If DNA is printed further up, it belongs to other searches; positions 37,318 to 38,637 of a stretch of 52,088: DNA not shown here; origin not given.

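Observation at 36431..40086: Permuted PGT / CapD(PglF, WbpM) architecture: PGT, then a soluble dehydratase-like domain, then a second PGT fused to the 4-TM domain that normally belongs to the dehydratase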

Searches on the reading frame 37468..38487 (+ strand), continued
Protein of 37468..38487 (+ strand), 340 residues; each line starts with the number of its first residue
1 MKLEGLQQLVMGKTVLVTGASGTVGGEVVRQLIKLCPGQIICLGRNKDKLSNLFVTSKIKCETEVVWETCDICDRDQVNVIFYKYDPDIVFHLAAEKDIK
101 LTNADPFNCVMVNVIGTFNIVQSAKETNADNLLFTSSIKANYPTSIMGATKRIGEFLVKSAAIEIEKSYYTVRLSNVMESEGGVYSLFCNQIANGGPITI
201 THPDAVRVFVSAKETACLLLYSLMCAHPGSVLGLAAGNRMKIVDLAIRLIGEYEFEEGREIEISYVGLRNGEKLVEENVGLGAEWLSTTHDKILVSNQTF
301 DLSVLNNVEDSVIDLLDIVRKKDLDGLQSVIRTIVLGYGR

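Call 47: find_homologous_proteins(query=window:37468-38487:+, max_evalue=1e-20)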
Query window:37468-38487:+ (340 aa): 975 proteins with E <= 1e-20 among 8000 candidates; the best 120 are listed.
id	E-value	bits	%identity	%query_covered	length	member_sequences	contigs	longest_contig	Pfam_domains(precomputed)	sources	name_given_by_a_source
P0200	1.1e-214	730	97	100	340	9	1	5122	PF08659.17,PF04321.24,PF16363.12,PF02719.22,PF01073.26,PF07993.19,PF00106.32,PF01370.28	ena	-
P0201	2.7e-132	459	63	100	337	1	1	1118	PF08659.17,PF04321.24,PF16363.12,PF02719.22,PF01073.26,PF07993.19,PF13460.13,PF00106.32,PF01370.28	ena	-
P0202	3.6e-130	452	78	80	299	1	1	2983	PF04321.24,PF16363.12,PF02719.22,PF01073.26,PF01370.28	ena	-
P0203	1.7e-113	397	57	99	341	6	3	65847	PF08659.17,PF04321.24,PF16363.12,PF02719.22,PF01073.26,PF07993.19,PF01370.28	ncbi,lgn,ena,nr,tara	ncbi:MAG: hypothetical protein CL789_04500 [Chloroflexi bacterium]|nr:hypothetical protein [Chlorofl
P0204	2.0e-109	384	54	99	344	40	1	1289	PF08659.17,PF04321.24,PF16363.12,PF02719.22,PF01073.26,PF07993.19,PF01370.28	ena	-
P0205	3.0e-102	360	52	97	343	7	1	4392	PF08659.17,PF04321.24,PF16363.12,PF02719.22,PF05368.20,PF01073.26,PF07993.19,PF13460.13,PF01370.28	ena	-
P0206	8.0e-101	355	51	97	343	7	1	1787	PF08659.17,PF04321.24,PF16363.12,PF02719.22,PF05368.20,PF01073.26,PF07993.19,PF13460.13,PF00106.32,PF01370.28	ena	-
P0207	2.4e-100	354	52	98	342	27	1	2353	PF08659.17,PF04321.24,PF16363.12,PF02719.22,PF01073.26,PF07993.19,PF13460.13,PF00106.32,PF01370.28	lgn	-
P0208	2.9e-99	350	50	99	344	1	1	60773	PF08659.17,PF04321.24,PF16363.12,PF02719.22,PF01073.26,PF07993.19,PF01370.28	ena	-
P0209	1.0e-97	345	51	98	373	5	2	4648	PF08659.17,PF04321.24,PF16363.12,PF02719.22,PF01073.26,PF00106.32,PF01370.28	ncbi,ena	-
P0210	1.1e-97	345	51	98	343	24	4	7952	PF08659.17,PF04321.24,PF16363.12,PF02719.22,PF01073.26,PF07993.19,PF00106.32,PF01370.28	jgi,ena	-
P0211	5.0e-96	340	50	97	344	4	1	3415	PF08659.17,PF04321.24,PF16363.12,PF02719.22,PF01073.26,PF07993.19,PF01370.28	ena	-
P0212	3.3e-81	291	46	97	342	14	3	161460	PF08659.17,PF04321.24,PF16363.12,PF02719.22,PF01073.26,PF07993.19,PF00106.32,PF01370.28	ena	-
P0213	5.5e-76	274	44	95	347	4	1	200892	PF08659.17,PF04321.24,PF16363.12,PF02719.22,PF01073.26,PF07993.19,PF01370.28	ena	-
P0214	4.9e-56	208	39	88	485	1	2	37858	PF17836.8,PF13727.13,PF04321.24,PF16363.12,PF02719.22,PF01073.26,PF07993.19,PF01370.28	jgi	jgi:FlaA1/EpsC-like NDP-sugar epimerase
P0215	1.2e-55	207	37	99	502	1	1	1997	PF08659.17,PF13727.13,PF04321.24,PF16363.12,PF02719.22,PF01073.26,PF07993.19,PF01370.28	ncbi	ncbi:MAG: polysaccharide biosynthesis protein, partial [Anaerolineae bacterium]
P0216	2.2e-55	206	38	89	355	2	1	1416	PF08659.17,PF04321.24,PF16363.12,PF02719.22,PF01073.26,PF07993.19,PF13460.13,PF00106.32,PF01370.28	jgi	jgi:FlaA1/EpsC-like NDP-sugar epimerase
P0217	4.9e-55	205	36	96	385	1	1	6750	PF04321.24,PF16363.12,PF02719.22,PF01073.26,PF07993.19,PF01370.28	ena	-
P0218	9.8e-55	204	37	88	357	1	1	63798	PF08659.17,PF04321.24,PF16363.12,PF02719.22,PF01073.26,PF07993.19,PF01370.28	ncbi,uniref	ncbi:nucleoside-diphosphate sugar epimerase/dehydratase, partial [Desulfosporosinus sp.]|uniref:UDP-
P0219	1.8e-54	203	39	87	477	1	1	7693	PF17836.8,PF13727.13,PF04321.24,PF16363.12,PF02719.22,PF01073.26,PF07993.19,PF01370.28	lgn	-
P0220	2.0e-54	203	40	84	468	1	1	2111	PF13727.13,PF04321.24,PF16363.12,PF02719.22,PF01073.26,PF07993.19,PF01370.28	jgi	-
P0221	5.9e-54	201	38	86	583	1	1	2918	PF08659.17,PF13727.13,PF04321.24,PF16363.12,PF02719.22,PF01073.26,PF07993.19,PF00106.32,PF01370.28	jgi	jgi:FlaA1/EpsC-like NDP-sugar epimerase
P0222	6.5e-54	201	36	96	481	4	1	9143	PF08659.17,PF13727.13,PF04321.24,PF16363.12,PF02719.22,PF01073.26,PF07993.19,PF13460.13,PF01370.28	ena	-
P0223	7.8e-54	201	38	84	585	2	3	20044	PF17836.8,PF13727.13,PF04321.24,PF16363.12,PF02719.22,PF01073.26,PF07993.19,PF01370.28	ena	-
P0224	1.3e-53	200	38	84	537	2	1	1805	PF08659.17,PF13727.13,PF04321.24,PF16363.12,PF02719.22,PF01073.26,PF07993.19,PF13460.13,PF00106.32,PF01370.28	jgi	-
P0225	1.8e-53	200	37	89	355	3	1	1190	PF08659.17,PF04321.24,PF16363.12,PF02719.22,PF01073.26,PF07993.19,PF13460.13,PF00106.32,PF01370.28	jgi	jgi:FlaA1/EpsC-like NDP-sugar epimerase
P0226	2.0e-53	200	38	84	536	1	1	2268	PF08659.17,PF17836.8,PF13727.13,PF04321.24,PF16363.12,PF02719.22,PF01073.26,PF07993.19,PF13460.13,PF00106.32,PF01370.28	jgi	jgi:FlaA1/EpsC-like NDP-sugar epimerase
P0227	2.2e-53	200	36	93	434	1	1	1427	PF08659.17,PF04321.24,PF16363.12,PF02719.22,PF01073.26,PF07993.19,PF01370.28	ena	-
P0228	2.4e-53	199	38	97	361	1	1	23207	PF04321.24,PF16363.12,PF02719.22,PF01370.28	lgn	-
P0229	2.6e-53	199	37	98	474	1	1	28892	PF17836.8,PF13727.13,PF04321.24,PF16363.12,PF02719.22,PF01073.26,PF07993.19,PF01370.28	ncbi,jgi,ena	-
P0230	2.8e-53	199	36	92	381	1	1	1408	PF08659.17,PF04321.24,PF16363.12,PF02719.22,PF01073.26,PF07993.19,PF13460.13,PF00106.32,PF01370.28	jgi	jgi:FlaA1/EpsC-like NDP-sugar epimerase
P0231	5.2e-53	198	38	89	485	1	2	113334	PF13727.13,PF04321.24,PF16363.12,PF02719.22,PF01073.26,PF07993.19,PF03435.25,PF01370.28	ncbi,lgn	-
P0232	6.2e-53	198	39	89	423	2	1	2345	PF04321.24,PF16363.12,PF02719.22,PF01073.26,PF07993.19,PF00106.32,PF01370.28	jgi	jgi:FlaA1/EpsC-like NDP-sugar epimerase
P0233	6.4e-53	198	35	99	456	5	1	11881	PF08659.17,PF04321.24,PF16363.12,PF02719.22,PF01073.26,PF01370.28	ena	-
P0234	8.0e-53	198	35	99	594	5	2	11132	PF08659.17,PF04321.24,PF16363.12,PF02719.22,PF01073.26,PF07993.19,PF13460.13,PF02397.23,PF01370.28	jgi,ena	-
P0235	1.2e-52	197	39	82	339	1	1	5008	PF04321.24,PF16363.12,PF02719.22,PF01073.26,PF07993.19,PF01370.28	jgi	jgi:FlaA1/EpsC-like NDP-sugar epimerase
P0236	2.7e-52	196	38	86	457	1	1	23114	PF13727.13,PF04321.24,PF16363.12,PF02719.22,PF01073.26,PF01370.28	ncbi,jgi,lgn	-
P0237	3.4e-52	196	38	86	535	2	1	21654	PF08659.17,PF13727.13,PF04321.24,PF16363.12,PF02719.22,PF01073.26,PF07993.19,PF13460.13,PF01370.28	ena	-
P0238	3.6e-52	196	38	86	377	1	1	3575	PF04321.24,PF16363.12,PF02719.22,PF01073.26,PF00106.32,PF01370.28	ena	-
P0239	4.7e-52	195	38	99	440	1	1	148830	PF04321.24,PF16363.12,PF02719.22,PF01073.26,PF01370.28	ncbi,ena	-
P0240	5.0e-52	195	38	89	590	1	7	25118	PF04321.24,PF16363.12,PF02719.22,PF01073.26,PF00106.32,PF01370.28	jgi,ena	-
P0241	5.2e-52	195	36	95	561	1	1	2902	PF08659.17,PF13727.13,PF04321.24,PF16363.12,PF02719.22,PF01073.26,PF01370.28,PF01488.27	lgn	-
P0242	5.2e-52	195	38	89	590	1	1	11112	PF04321.24,PF16363.12,PF02719.22,PF01073.26,PF00106.32,PF01370.28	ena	-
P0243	5.6e-52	195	38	89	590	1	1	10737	PF04321.24,PF16363.12,PF02719.22,PF01073.26,PF00106.32,PF01370.28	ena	-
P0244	5.6e-52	195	41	87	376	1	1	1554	PF08659.17,PF04321.24,PF16363.12,PF02719.22,PF01073.26,PF07993.19,PF00106.32,PF01370.28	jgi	jgi:FlaA1/EpsC-like NDP-sugar epimerase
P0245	7.0e-52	195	38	88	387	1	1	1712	PF08659.17,PF04321.24,PF16363.12,PF02719.22,PF01073.26,PF07993.19,PF13460.13,PF00106.32,PF01370.28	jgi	jgi:FlaA1/EpsC-like NDP-sugar epimerase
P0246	7.7e-52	194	39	81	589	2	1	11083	PF08659.17,PF17836.8,PF13727.13,PF04321.24,PF16363.12,PF02719.22,PF01073.26,PF07993.19,PF01370.28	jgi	jgi:FlaA1/EpsC-like NDP-sugar epimerase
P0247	8.1e-52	194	38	90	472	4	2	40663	PF17836.8,PF13727.13,PF04321.24,PF16363.12,PF02719.22,PF01370.28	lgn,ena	-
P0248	8.4e-52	194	36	96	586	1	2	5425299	PF08659.17,PF04321.24,PF16363.12,PF02719.22,PF01073.26,PF07993.19,PF13460.13,PF02397.23,PF01370.28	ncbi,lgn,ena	ncbi:MAG: polysaccharide biosynthesis protein [Candidatus Acidiferrales bacterium]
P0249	8.5e-52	194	38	81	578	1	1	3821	PF08659.17,PF13727.13,PF04321.24,PF16363.12,PF02719.22,PF01073.26,PF01370.28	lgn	-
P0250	9.1e-52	194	36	91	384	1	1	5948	PF04321.24,PF16363.12,PF02719.22,PF01073.26,PF07993.19,PF01370.28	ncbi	-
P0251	1.5e-51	194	39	86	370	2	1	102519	PF08659.17,PF04321.24,PF16363.12,PF02719.22,PF01073.26,PF07993.19,PF00106.32,PF01370.28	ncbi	-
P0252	1.5e-51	194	37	98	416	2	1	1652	PF04321.24,PF16363.12,PF02719.22,PF01073.26,PF07993.19,PF01370.28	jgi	jgi:FlaA1/EpsC-like NDP-sugar epimerase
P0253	1.9e-51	193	38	84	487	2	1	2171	PF17836.8,PF13727.13,PF04321.24,PF16363.12,PF02719.22,PF01073.26,PF07993.19,PF01370.28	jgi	jgi:FlaA1/EpsC-like NDP-sugar epimerase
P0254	2.2e-51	193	39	83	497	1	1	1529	PF08659.17,PF13727.13,PF04321.24,PF16363.12,PF02719.22,PF01073.26,PF07993.19,PF13460.13,PF01370.28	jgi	jgi:FlaA1/EpsC-like NDP-sugar epimerase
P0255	2.3e-51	193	38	87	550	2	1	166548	PF13727.13,PF04321.24,PF16363.12,PF02719.22,PF01073.26,PF07993.19,PF01370.28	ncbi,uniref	ncbi:polysaccharide biosynthesis protein [Paenibacillus sp. N3.4]|uniref:polysaccharide biosynthesis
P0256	2.3e-51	193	38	90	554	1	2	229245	PF04321.24,PF16363.12,PF02719.22,PF01073.26,PF01370.28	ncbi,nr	ncbi:polysaccharide biosynthesis protein [Flavobacteriaceae bacterium]|nr:polysaccharide biosynthesi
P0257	2.4e-51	193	38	92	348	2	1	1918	PF08659.17,PF04321.24,PF16363.12,PF02719.22,PF01073.26,PF07993.19,PF13460.13,PF01370.28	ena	-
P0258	2.4e-51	193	38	88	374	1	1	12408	PF04321.24,PF16363.12,PF02719.22,PF01073.26,PF07993.19,PF00106.32,PF01370.28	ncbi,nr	ncbi:MAG: nucleoside-diphosphate sugar epimerase/dehydratase, partial [Firmicutes bacterium]|nr:nucl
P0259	2.4e-51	193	38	90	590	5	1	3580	PF04321.24,PF16363.12,PF02719.22,PF01073.26,PF07993.19,PF01370.28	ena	-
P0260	2.7e-51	193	35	98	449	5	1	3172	PF08659.17,PF04321.24,PF16363.12,PF02719.22,PF01073.26,PF01370.28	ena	-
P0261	3.1e-51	193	37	89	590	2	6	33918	PF04321.24,PF16363.12,PF02719.22,PF01073.26,PF07993.19,PF01370.28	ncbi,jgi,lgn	ncbi:MAG: FlaA1/EpsC-like NDP-sugar epimerase [Patiriisocius sp.]|jgi:FlaA1/EpsC-like NDP-sugar epim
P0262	3.3e-51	192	37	87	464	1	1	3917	PF08659.17,PF13727.13,PF04321.24,PF16363.12,PF02719.22,PF01073.26,PF07993.19,PF13460.13,PF00106.32,PF01370.28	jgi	jgi:FlaA1/EpsC-like NDP-sugar epimerase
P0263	3.6e-51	192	37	88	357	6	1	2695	PF08659.17,PF04321.24,PF16363.12,PF02719.22,PF01073.26,PF07993.19,PF00106.32,PF01370.28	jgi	jgi:FlaA1/EpsC-like NDP-sugar epimerase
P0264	4.4e-51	192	38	83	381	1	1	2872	PF08659.17,PF04321.24,PF16363.12,PF02719.22,PF01073.26,PF07993.19,PF00106.32,PF01370.28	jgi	jgi:FlaA1/EpsC-like NDP-sugar epimerase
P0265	4.8e-51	192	38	90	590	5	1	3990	PF08659.17,PF04321.24,PF16363.12,PF02719.22,PF01073.26,PF07993.19,PF01370.28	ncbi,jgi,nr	ncbi:MAG: polysaccharide biosynthesis protein [Candidatus Pelagibacter sp.]|nr:polysaccharide biosyn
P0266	5.3e-51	192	39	83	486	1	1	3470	PF08659.17,PF13727.13,PF04321.24,PF16363.12,PF02719.22,PF13561.13,PF01073.26,PF00106.32,PF01370.28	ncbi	ncbi:MAG TPA: nucleoside-diphosphate sugar epimerase/dehydratase, partial [Ignavibacteriaceae bacter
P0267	6.3e-51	191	38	97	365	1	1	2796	PF04321.24,PF16363.12,PF02719.22,PF01073.26,PF07993.19,PF13460.13,PF01370.28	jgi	jgi:FlaA1/EpsC-like NDP-sugar epimerase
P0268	6.6e-51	191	39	78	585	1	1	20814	PF04321.24,PF16363.12,PF02719.22,PF01073.26,PF01370.28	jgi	jgi:FlaA1/EpsC-like NDP-sugar epimerase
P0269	7.2e-51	191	37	91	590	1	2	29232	PF04321.24,PF16363.12,PF02719.22,PF01073.26,PF01370.28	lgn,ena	-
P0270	7.2e-51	191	37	91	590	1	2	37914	PF04321.24,PF16363.12,PF02719.22,PF01073.26,PF01370.28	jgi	jgi:FlaA1/EpsC-like NDP-sugar epimerase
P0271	7.4e-51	191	35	96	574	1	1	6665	PF13727.13,PF04321.24,PF16363.12,PF02719.22,PF01073.26,PF07993.19,PF01370.28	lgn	-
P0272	8.9e-51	191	37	92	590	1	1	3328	PF04321.24,PF16363.12,PF02719.22,PF01073.26,PF01370.28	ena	-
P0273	9.0e-51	191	37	90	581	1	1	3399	PF08659.17,PF04321.24,PF16363.12,PF02719.22,PF01073.26,PF01370.28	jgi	jgi:FlaA1/EpsC-like NDP-sugar epimerase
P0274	9.0e-51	191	37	83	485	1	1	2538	PF13727.13,PF04321.24,PF16363.12,PF02719.22,PF01073.26,PF07993.19,PF01370.28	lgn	-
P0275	9.3e-51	191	35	95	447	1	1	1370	PF08659.17,PF04321.24,PF16363.12,PF02719.22,PF01073.26,PF07993.19,PF13460.13,PF00106.32,PF01370.28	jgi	jgi:FlaA1/EpsC-like NDP-sugar epimerase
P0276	9.4e-51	191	36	97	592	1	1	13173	PF08659.17,PF17836.8,PF13727.13,PF04321.24,PF16363.12,PF02719.22,PF01073.26,PF07993.19,PF01370.28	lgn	-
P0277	9.6e-51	191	37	90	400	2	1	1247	PF08659.17,PF04321.24,PF16363.12,PF02719.22,PF01073.26,PF07993.19,PF13460.13,PF00106.32,PF01370.28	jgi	-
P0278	9.9e-51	191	36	96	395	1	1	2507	PF04321.24,PF16363.12,PF02719.22,PF01073.26,PF07993.19,PF13460.13,PF01370.28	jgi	jgi:FlaA1/EpsC-like NDP-sugar epimerase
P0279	1.1e-50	191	38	89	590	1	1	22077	PF04321.24,PF16363.12,PF02719.22,PF01073.26,PF00106.32,PF01370.28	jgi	-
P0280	1.1e-50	191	36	85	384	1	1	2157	PF08659.17,PF04321.24,PF16363.12,PF02719.22,PF01073.26,PF07993.19,PF00106.32,PF01370.28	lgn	-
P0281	1.2e-50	191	38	90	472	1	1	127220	PF08659.17,PF13727.13,PF04321.24,PF16363.12,PF02719.22,PF01073.26,PF07993.19,PF01370.28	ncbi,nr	ncbi:MAG: UDP-N-acetyl-alpha-D-glucosamine C6 dehydratase [Pelotomaculum sp. PtaB.Bin104]|nr:MAG: UD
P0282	1.2e-50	191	37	90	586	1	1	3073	PF04321.24,PF16363.12,PF02719.22,PF01073.26,PF07993.19,PF01370.28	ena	-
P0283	1.4e-50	190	39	80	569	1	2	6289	PF08659.17,PF13727.13,PF04321.24,PF16363.12,PF02719.22,PF01073.26,PF07993.19,PF13460.13,PF01370.28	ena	-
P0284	1.5e-50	190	39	84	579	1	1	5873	PF08659.17,PF13727.13,PF04321.24,PF16363.12,PF02719.22,PF01073.26,PF07993.19,PF22674.3,PF13460.13,PF00106.32,PF01370.28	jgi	-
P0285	1.6e-50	190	37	86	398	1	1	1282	PF08659.17,PF04321.24,PF16363.12,PF02719.22,PF01073.26,PF07993.19,PF13460.13,PF00106.32,PF01370.28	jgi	jgi:FlaA1/EpsC-like NDP-sugar epimerase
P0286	1.7e-50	190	37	90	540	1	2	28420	PF04321.24,PF16363.12,PF02719.22,PF01073.26,PF01370.28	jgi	jgi:FlaA1/EpsC-like NDP-sugar epimerase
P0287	1.9e-50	190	39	80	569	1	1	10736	PF08659.17,PF13727.13,PF04321.24,PF16363.12,PF02719.22,PF01073.26,PF07993.19,PF13460.13,PF01370.28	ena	-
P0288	1.9e-50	190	39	80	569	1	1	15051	PF08659.17,PF13727.13,PF04321.24,PF16363.12,PF02719.22,PF01073.26,PF07993.19,PF13460.13,PF01370.28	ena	-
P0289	2.1e-50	190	38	85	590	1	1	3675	PF04321.24,PF16363.12,PF02719.22,PF01073.26,PF07993.19,PF01370.28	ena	-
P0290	2.2e-50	190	37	96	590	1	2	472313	PF04321.24,PF16363.12,PF02719.22,PF01073.26,PF07993.19,PF01370.28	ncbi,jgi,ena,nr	ncbi:polysaccharide biosynthesis protein [Polaribacter sp.]|nr:polysaccharide biosynthesis protein [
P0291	2.5e-50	190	37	97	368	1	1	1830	PF04321.24,PF16363.12,PF02719.22,PF01073.26,PF01370.28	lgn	-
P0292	2.6e-50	189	38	93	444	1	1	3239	PF08659.17,PF04321.24,PF16363.12,PF02719.22,PF01073.26,PF07993.19,PF00106.32,PF01370.28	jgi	jgi:FlaA1/EpsC-like NDP-sugar epimerase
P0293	2.6e-50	189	34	99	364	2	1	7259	PF04321.24,PF16363.12,PF02719.22,PF01073.26,PF07993.19,PF01370.28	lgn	-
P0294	2.6e-50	189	35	99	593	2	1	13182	PF13727.13,PF04321.24,PF16363.12,PF02719.22,PF01073.26,PF00106.32,PF01370.28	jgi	jgi:FlaA1/EpsC-like NDP-sugar epimerase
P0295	2.8e-50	189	34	96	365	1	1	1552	PF08659.17,PF04321.24,PF16363.12,PF02719.22,PF01073.26,PF07993.19,PF13460.13,PF00106.32,PF01370.28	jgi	-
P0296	2.9e-50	189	37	90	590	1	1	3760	PF08659.17,PF13727.13,PF04321.24,PF16363.12,PF02719.22,PF01073.26,PF07993.19,PF00106.32,PF01370.28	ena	-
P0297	3.0e-50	189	37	96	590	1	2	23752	PF04321.24,PF16363.12,PF02719.22,PF01073.26,PF07993.19,PF01370.28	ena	-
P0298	3.1e-50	189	38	86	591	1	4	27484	PF04321.24,PF16363.12,PF02719.22,PF01073.26,PF07993.19,PF22674.3,PF13460.13,PF00106.32,PF01370.28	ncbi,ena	-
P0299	3.1e-50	189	38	86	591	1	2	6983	PF04321.24,PF16363.12,PF02719.22,PF01073.26,PF07993.19,PF22674.3,PF13460.13,PF00106.32,PF01370.28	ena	-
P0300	3.1e-50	189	39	80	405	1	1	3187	PF08659.17,PF04321.24,PF16363.12,PF02719.22,PF01073.26,PF07993.19,PF13460.13,PF01370.28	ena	-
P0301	3.2e-50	189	38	85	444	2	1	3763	PF08659.17,PF04321.24,PF16363.12,PF02719.22,PF01073.26,PF07993.19,PF13460.13,PF00106.32,PF01370.28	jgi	-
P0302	4.2e-50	189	37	91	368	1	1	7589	PF04321.24,PF16363.12,PF02719.22,PF01073.26,PF01370.28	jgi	-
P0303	4.3e-50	189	38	81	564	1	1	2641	PF08659.17,PF13727.13,PF04321.24,PF16363.12,PF02719.22,PF01073.26,PF07993.19,PF13460.13,PF00106.32,PF01370.28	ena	-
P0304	4.8e-50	189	39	82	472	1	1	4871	PF17836.8,PF13727.13,PF04321.24,PF16363.12,PF02719.22,PF01073.26,PF07993.19,PF01370.28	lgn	-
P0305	5.8e-50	188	39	80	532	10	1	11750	PF08659.17,PF13727.13,PF04321.24,PF16363.12,PF02719.22,PF01073.26,PF07993.19,PF13460.13,PF01370.28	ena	-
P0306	5.8e-50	188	38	78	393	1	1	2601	PF08659.17,PF04321.24,PF16363.12,PF02719.22,PF01073.26,PF07993.19,PF01370.28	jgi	-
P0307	6.6e-50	188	36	90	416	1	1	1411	PF08659.17,PF04321.24,PF16363.12,PF02719.22,PF01073.26,PF07993.19,PF13460.13,PF00106.32,PF01370.28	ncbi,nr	ncbi:MAG TPA: nucleoside-diphosphate sugar epimerase/dehydratase, partial [Anaerolineales bacterium]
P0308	7.0e-50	188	35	86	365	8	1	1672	PF04321.24,PF16363.12,PF02719.22,PF01073.26,PF07993.19,PF01370.28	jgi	-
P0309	7.0e-50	188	39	80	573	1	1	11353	PF08659.17,PF13727.13,PF04321.24,PF16363.12,PF02719.22,PF01073.26,PF07993.19,PF13460.13,PF01370.28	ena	-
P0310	7.4e-50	188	39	80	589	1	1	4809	PF08659.17,PF13727.13,PF04321.24,PF16363.12,PF02719.22,PF01073.26,PF07993.19,PF13460.13,PF01370.28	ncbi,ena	-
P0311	7.7e-50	188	36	90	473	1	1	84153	PF13727.13,PF04321.24,PF16363.12,PF02719.22,PF01073.26,PF07993.19,PF01370.28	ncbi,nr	ncbi:MAG: UDP-N-acetyl-alpha-D-glucosamine C6 dehydratase [Pelotomaculum sp. PtaU1.Bin035]|nr:MAG: U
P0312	7.8e-50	188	39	80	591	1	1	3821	PF13727.13,PF04321.24,PF16363.12,PF02719.22,PF01073.26,PF01370.28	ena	-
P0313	8.5e-50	188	35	96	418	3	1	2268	PF04321.24,PF16363.12,PF02719.22,PF01073.26,PF13460.13,PF01370.28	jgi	jgi:FlaA1/EpsC-like NDP-sugar epimerase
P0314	9.3e-50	188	35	96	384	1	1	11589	PF08659.17,PF04321.24,PF16363.12,PF02719.22,PF01073.26,PF07993.19,PF01370.28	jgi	-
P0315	9.6e-50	188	38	78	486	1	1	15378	PF13727.13,PF04321.24,PF16363.12,PF02719.22,PF01073.26,PF07993.19,PF13460.13,PF00106.32,PF01370.28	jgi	-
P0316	1.0e-49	188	35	92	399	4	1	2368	PF08659.17,PF04321.24,PF16363.12,PF02719.22,PF01073.26,PF07993.19,PF13460.13,PF00106.32,PF01370.28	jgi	jgi:FlaA1/EpsC-like NDP-sugar epimerase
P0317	1.0e-49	187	39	80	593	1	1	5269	PF08659.17,PF13727.13,PF04321.24,PF16363.12,PF02719.22,PF01073.26,PF07993.19,PF13460.13,PF01370.28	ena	-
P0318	1.1e-49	187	36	93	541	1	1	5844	PF08659.17,PF13727.13,PF04321.24,PF16363.12,PF02719.22,PF01073.26,PF02254.25,PF07993.19,PF00106.32,PF01370.28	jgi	jgi:FlaA1/EpsC-like NDP-sugar epimerase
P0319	1.2e-49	187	35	98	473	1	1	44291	PF13727.13,PF04321.24,PF16363.12,PF02719.22,PF01073.26,PF13460.13,PF00106.32,PF01370.28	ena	-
